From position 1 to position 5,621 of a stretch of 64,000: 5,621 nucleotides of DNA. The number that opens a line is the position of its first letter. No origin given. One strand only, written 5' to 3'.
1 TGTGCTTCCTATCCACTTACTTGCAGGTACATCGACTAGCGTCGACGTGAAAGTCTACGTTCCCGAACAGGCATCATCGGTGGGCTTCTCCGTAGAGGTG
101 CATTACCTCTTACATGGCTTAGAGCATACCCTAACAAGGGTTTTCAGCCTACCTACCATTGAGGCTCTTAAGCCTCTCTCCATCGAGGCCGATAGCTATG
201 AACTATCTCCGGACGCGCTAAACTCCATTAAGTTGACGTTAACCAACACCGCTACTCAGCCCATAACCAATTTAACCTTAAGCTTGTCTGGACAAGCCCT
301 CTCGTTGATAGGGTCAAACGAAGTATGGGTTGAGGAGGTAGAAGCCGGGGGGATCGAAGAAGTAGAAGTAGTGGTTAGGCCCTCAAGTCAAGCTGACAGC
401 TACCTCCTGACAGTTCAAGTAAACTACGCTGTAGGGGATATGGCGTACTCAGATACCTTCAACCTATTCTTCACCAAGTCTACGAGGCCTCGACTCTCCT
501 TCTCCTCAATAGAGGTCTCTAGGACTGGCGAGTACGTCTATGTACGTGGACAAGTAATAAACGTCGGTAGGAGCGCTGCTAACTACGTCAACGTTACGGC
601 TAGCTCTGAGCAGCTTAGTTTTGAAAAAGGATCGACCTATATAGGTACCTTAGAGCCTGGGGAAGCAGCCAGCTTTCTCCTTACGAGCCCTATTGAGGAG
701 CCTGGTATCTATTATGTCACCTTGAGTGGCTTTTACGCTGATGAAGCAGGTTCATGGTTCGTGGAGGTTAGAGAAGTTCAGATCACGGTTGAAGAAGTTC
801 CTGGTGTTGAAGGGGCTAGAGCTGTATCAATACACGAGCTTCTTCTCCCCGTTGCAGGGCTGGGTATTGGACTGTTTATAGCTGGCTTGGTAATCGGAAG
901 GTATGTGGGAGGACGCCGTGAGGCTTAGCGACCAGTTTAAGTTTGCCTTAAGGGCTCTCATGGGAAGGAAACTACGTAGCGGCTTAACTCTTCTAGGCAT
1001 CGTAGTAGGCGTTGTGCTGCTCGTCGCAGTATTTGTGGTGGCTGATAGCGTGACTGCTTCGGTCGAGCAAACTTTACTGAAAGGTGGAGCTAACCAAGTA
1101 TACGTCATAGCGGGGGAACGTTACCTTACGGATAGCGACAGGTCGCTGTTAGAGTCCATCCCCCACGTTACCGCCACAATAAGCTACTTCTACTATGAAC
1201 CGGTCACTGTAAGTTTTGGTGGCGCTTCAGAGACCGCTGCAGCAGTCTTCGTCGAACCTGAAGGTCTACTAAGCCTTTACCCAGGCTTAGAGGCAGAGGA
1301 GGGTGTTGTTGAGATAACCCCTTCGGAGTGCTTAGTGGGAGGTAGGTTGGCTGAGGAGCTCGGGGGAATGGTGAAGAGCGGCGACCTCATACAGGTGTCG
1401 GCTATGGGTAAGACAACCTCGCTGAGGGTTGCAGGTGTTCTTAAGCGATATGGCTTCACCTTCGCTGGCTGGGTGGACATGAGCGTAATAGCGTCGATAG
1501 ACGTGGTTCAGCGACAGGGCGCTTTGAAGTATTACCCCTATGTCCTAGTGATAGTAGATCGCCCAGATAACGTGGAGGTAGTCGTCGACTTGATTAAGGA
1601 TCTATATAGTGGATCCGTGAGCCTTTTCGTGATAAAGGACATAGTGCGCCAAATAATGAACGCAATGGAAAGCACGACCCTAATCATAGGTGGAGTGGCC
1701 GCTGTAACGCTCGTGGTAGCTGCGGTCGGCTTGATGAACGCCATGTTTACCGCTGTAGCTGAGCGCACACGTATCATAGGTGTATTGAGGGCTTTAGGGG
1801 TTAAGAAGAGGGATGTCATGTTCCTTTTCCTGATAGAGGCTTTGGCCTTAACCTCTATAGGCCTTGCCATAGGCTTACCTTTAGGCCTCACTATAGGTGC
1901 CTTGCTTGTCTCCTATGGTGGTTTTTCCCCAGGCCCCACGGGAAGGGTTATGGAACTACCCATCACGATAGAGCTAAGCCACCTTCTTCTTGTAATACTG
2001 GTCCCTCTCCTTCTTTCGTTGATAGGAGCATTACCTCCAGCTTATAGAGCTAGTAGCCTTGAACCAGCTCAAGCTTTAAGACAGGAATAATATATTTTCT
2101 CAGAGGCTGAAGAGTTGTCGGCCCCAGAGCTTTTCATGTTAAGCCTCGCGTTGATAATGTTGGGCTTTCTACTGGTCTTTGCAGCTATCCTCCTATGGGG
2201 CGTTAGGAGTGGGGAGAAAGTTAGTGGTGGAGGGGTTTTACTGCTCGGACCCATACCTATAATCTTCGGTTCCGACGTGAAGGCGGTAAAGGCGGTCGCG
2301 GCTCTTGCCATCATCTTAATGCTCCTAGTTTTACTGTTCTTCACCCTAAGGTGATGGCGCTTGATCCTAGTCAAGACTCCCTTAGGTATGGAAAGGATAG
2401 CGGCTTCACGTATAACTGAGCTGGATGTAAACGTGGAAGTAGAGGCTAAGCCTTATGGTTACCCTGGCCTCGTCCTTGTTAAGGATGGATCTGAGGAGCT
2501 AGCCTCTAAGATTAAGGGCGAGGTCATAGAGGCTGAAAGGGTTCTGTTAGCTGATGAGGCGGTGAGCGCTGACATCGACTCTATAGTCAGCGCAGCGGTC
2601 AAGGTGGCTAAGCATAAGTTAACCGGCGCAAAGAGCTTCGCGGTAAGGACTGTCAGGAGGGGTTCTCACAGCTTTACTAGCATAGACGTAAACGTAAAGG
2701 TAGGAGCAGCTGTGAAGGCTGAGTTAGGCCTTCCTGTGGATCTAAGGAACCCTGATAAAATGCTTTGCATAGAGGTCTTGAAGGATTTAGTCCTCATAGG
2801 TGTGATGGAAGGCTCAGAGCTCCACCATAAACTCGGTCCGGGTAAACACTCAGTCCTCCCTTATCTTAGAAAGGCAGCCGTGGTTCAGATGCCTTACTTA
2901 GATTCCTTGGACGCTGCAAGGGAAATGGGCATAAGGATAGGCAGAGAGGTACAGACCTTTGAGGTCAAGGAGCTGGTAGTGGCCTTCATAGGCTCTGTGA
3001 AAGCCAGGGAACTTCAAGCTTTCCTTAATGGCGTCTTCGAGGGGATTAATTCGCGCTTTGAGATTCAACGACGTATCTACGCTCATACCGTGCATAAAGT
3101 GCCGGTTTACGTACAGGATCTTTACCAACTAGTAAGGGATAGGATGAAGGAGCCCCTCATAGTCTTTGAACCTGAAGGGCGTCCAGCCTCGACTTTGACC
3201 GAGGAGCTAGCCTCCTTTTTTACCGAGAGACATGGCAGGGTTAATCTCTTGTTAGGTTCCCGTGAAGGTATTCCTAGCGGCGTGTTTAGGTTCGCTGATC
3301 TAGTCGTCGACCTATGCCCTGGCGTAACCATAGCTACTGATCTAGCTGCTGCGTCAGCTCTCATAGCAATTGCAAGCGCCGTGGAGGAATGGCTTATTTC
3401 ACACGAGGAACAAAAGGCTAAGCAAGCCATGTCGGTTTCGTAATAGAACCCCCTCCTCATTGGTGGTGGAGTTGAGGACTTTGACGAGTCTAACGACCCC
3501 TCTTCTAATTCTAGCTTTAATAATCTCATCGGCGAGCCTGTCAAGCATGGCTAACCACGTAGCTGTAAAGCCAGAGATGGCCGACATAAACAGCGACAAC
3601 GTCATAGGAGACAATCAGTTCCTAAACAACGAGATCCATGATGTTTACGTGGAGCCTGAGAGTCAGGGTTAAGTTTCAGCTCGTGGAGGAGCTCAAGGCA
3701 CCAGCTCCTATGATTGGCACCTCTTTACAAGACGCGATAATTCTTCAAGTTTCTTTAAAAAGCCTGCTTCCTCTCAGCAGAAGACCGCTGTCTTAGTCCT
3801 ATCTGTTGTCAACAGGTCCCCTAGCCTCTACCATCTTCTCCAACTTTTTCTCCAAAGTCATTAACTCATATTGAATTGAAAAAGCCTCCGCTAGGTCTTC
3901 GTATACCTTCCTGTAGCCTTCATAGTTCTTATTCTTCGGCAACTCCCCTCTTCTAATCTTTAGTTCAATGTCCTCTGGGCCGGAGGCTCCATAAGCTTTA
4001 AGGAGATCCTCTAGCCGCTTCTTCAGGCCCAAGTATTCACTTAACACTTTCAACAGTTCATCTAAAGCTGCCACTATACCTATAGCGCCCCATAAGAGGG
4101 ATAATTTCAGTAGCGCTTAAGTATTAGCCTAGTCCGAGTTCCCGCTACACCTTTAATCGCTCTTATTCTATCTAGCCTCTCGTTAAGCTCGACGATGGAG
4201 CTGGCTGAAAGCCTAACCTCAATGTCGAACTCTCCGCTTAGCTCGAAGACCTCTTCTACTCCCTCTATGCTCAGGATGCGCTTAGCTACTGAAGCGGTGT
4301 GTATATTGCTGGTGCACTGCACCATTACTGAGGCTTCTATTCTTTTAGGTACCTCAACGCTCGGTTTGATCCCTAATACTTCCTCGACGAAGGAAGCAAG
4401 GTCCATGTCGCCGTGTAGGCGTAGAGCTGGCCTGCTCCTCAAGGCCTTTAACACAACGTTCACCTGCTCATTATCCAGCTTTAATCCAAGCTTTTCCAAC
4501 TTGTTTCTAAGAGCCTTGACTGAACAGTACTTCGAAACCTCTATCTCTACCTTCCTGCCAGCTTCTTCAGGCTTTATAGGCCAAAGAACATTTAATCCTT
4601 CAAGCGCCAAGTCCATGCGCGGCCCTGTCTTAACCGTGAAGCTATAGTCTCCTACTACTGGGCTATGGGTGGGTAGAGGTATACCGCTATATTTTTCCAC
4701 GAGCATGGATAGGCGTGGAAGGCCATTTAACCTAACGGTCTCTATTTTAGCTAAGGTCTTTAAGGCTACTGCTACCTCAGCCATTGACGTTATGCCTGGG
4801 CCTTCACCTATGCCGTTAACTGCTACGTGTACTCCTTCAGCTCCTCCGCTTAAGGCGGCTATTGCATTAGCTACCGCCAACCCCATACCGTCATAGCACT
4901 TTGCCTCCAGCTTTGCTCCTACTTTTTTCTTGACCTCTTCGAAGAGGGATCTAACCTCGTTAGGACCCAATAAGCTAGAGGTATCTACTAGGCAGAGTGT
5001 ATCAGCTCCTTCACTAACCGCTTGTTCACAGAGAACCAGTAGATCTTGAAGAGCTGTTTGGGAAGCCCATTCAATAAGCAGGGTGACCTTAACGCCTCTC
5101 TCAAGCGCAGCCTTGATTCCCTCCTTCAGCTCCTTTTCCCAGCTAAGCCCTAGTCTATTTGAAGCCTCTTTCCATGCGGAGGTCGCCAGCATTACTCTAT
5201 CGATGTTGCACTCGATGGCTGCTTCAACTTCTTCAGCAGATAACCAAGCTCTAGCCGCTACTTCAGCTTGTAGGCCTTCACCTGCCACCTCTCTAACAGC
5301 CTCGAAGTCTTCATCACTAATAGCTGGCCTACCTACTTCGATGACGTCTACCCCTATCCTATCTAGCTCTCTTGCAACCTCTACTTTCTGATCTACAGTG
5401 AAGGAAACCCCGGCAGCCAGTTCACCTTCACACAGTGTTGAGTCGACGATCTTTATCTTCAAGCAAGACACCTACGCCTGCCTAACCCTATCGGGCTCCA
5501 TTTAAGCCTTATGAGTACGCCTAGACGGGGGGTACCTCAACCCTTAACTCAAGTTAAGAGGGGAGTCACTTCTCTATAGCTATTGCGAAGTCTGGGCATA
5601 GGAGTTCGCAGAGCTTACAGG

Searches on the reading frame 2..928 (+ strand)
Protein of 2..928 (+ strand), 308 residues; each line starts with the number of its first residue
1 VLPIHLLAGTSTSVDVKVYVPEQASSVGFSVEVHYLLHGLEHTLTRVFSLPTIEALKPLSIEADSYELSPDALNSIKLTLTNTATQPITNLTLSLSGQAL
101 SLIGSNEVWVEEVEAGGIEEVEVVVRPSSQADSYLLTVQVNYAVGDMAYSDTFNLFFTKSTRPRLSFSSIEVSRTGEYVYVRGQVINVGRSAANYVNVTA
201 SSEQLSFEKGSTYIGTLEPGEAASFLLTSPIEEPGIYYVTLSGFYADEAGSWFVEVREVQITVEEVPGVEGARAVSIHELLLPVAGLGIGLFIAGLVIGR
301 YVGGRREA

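Call 16: search_protein_families(library=pfam, proteins=[window:2-928:+])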
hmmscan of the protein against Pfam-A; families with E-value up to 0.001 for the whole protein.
window:2-928:+ (308 aa): 2 families
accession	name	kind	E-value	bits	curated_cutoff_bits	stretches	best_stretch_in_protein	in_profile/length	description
PF07705.17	CARDB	-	6.2e-07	30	22.7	0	174-241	16-81/101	CARDB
PF10633.15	NPCBM_assoc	-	6.4e-06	26.7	24.4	0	69-142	2-77/78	NPCBM-associated, NEW3 domain of alpha-galactosidase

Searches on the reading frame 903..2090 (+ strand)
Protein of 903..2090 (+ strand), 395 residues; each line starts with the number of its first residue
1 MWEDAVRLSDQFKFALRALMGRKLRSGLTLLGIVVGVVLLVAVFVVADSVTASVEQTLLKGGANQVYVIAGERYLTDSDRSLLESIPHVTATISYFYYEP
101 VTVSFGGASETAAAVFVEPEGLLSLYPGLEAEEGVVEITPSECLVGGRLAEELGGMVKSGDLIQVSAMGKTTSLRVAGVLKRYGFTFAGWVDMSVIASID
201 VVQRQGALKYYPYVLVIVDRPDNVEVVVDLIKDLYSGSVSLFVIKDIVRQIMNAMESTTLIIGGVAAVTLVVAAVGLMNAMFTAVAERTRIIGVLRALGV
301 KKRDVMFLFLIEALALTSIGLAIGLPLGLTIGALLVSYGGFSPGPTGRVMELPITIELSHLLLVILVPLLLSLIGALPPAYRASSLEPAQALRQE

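Call 16: search_protein_families(library=pfam, proteins=[window:903-2090:+])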
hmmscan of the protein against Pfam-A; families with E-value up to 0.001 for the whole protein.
window:903-2090:+ (395 aa): 3 families
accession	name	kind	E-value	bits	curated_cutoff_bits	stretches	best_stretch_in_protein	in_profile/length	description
PF02687.27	FtsX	-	1e-21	77.7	25.5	1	265-388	3-120/120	FtsX-like permease C-terminal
PF12704.14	MacB_PCD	-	1.9e-16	61.4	27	1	26-233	1-206/207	MacB-like periplasmic core domain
PF03631.20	Virul_fac_BrkB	-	0.00018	21.7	33.7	0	219-338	36-147/259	Virulence factor BrkB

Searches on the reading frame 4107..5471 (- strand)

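Call 16: search_protein_families(library=pfam, proteins=[window:4107-5471:-])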
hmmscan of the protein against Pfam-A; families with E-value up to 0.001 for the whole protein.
window:4107-5471:- (454 aa): 3 families
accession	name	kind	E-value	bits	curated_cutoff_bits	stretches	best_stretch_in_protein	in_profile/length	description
PF00682.25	HMGL-like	-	8.9e-49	166.7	29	1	5-257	1-259/260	HMGL-like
PF01037.27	AsnC_trans_reg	-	7e-12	45.5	25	1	382-452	1-72/73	Lrp/AsnC ligand binding domain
PF22617.1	HCS_D2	-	6.4e-05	23.7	27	1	272-345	1-75/82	Homocitrate synthase post-HMGL domain-like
